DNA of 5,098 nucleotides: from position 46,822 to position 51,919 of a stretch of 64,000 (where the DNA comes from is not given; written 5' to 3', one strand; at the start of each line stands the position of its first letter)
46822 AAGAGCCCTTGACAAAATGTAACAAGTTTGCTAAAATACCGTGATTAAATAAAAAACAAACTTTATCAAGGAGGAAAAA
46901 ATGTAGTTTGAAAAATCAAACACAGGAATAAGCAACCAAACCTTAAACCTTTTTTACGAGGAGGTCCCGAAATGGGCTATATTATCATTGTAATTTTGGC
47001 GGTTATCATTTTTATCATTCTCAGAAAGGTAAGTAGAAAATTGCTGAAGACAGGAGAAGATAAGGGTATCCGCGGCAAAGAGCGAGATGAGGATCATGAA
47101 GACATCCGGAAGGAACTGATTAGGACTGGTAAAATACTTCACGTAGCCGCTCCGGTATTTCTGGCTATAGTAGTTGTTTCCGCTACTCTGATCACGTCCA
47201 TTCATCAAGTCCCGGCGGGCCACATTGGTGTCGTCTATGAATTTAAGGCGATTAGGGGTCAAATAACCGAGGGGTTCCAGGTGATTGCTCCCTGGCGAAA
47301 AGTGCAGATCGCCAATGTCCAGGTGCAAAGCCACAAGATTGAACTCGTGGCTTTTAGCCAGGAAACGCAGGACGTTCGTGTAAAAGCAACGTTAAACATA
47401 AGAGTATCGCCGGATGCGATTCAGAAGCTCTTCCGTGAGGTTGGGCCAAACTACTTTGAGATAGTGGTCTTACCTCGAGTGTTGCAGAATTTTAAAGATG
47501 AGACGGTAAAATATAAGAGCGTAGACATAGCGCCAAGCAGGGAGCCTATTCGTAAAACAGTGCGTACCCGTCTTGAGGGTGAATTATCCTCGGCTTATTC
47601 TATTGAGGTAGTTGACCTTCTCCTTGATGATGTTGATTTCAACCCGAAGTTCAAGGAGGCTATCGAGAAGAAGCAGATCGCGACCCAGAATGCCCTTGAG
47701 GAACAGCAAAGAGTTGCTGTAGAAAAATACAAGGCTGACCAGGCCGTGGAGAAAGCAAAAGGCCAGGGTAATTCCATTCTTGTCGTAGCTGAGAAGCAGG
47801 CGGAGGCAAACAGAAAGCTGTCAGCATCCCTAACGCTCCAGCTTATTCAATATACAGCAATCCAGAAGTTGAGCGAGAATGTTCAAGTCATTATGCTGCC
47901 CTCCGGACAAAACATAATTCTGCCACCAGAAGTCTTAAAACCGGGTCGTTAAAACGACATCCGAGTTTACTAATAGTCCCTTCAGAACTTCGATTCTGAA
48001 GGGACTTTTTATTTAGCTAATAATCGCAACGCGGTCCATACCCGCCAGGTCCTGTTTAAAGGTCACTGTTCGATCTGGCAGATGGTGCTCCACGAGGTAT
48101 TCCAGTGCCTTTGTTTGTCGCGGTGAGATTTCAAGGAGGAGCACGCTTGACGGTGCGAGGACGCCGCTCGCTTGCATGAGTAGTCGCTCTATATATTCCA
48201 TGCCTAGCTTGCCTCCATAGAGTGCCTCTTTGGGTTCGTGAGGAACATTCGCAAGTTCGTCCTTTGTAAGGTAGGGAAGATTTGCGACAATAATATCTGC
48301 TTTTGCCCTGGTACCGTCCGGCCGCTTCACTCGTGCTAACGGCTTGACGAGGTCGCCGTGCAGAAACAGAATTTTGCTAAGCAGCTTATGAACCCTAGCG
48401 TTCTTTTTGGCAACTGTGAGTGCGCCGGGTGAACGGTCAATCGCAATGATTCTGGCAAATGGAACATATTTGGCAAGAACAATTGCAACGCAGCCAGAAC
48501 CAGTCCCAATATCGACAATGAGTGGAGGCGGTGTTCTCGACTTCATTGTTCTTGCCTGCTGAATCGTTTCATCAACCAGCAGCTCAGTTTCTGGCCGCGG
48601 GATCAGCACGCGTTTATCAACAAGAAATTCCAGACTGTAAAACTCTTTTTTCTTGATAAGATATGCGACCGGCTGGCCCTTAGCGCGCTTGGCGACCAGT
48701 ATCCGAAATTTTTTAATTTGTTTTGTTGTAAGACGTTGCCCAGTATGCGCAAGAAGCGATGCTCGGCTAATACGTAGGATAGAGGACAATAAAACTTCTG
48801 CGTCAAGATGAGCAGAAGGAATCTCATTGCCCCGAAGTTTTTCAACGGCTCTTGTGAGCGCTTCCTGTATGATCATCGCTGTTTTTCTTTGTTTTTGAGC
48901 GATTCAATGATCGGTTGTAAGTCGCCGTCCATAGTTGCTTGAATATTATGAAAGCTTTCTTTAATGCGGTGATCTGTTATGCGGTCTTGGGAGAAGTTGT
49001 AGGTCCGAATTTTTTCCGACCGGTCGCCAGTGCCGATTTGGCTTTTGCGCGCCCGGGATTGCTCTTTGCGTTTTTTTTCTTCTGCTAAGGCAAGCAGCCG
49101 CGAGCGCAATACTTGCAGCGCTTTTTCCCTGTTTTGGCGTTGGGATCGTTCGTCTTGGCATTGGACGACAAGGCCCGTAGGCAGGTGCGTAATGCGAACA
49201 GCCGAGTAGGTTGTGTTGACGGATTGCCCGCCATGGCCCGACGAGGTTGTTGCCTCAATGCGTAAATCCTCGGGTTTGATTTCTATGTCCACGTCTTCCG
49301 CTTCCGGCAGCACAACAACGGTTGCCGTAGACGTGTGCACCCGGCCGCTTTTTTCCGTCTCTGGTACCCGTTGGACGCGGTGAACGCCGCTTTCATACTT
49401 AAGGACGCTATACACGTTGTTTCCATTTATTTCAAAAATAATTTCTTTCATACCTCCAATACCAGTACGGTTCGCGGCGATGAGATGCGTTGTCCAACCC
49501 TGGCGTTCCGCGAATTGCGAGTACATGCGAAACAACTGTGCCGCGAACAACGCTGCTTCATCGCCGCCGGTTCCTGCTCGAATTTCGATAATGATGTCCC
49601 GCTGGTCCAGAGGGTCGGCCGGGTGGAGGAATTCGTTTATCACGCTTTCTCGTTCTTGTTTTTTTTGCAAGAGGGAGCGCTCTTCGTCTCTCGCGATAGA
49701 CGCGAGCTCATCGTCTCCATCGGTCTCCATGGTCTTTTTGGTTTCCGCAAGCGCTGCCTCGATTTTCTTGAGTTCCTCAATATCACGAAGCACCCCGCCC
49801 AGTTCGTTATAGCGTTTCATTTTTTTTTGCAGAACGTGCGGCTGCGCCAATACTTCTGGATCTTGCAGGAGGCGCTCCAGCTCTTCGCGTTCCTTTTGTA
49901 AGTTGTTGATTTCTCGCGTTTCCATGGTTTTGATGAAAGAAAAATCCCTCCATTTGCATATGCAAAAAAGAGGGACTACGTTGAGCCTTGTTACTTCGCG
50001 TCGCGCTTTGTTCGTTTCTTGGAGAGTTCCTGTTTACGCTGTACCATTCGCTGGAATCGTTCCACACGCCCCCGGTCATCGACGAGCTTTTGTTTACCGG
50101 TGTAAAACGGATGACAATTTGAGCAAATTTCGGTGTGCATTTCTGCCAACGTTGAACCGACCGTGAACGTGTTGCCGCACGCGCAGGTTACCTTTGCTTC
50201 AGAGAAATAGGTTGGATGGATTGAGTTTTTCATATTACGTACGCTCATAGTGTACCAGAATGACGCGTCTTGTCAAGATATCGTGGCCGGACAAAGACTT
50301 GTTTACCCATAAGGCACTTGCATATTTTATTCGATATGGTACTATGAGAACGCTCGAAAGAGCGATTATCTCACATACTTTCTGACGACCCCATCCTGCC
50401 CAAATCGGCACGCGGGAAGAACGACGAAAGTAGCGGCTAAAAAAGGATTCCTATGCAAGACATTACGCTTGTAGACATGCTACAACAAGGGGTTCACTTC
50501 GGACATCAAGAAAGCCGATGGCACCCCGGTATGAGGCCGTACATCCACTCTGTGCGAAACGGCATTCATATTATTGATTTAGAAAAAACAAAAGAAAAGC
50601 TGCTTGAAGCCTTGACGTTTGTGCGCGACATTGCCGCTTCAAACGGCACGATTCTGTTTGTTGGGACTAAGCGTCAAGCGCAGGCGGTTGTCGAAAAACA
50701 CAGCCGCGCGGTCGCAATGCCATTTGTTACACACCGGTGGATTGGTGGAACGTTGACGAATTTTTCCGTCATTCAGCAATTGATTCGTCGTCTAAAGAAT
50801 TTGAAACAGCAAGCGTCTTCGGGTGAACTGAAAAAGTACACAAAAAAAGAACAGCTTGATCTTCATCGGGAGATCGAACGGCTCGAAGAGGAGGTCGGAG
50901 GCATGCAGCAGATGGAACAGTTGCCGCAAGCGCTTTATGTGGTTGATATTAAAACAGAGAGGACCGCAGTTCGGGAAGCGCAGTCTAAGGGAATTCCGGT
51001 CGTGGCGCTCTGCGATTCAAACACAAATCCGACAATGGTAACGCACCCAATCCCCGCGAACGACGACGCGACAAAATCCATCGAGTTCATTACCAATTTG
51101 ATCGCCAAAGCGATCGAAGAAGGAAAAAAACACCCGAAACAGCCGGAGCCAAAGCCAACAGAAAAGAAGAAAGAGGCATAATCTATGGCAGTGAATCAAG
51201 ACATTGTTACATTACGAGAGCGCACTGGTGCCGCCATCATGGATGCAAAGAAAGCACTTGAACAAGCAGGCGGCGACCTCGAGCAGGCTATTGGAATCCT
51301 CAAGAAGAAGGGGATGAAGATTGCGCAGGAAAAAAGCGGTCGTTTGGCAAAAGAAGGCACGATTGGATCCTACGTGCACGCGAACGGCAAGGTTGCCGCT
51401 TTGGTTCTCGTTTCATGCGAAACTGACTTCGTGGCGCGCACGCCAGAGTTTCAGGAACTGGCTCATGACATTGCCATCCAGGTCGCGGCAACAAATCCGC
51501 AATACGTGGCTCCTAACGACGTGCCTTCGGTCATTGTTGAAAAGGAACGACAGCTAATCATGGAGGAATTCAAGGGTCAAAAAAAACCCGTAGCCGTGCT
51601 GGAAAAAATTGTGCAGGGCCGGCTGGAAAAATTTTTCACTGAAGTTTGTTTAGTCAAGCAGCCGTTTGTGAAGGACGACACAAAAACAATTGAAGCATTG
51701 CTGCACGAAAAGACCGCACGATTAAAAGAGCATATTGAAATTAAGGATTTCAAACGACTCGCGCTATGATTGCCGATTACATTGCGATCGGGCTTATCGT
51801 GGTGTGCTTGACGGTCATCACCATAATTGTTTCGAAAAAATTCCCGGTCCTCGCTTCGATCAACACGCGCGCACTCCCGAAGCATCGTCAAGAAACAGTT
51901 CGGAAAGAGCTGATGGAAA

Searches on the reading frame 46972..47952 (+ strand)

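Call 83: search_protein_families(library=pfam, proteins=[window:46972-47952:+])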
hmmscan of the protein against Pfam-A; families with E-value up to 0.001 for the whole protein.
window:46972-47952:+ (326 aa): 1 family
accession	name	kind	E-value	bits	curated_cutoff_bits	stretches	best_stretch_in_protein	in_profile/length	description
PF01145.31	Band_7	-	3.9e-22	79.6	23.6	1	79-248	2-169/176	SPFH domain / Band 7 family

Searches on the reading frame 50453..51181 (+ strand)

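Call 83: search_protein_families(library=pfam, proteins=[window:50453-51181:+])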
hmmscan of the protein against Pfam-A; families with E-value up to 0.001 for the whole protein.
window:50453-51181:+ (242 aa): 1 family
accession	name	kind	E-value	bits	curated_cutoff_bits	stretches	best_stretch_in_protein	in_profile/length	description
PF00318.25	Ribosomal_S2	-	8.6e-87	290.4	26.1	1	9-224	1-216/216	Ribosomal protein S2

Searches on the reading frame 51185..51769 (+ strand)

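Call 83: search_protein_families(library=pfam, proteins=[window:51185-51769:+])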
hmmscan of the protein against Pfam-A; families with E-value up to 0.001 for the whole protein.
window:51185-51769:+ (194 aa): 1 family
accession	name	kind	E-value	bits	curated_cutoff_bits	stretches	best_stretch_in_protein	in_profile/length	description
PF00889.24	EF_TS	-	4.4e-37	128.1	27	1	33-192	53-200/204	Elongation factor TS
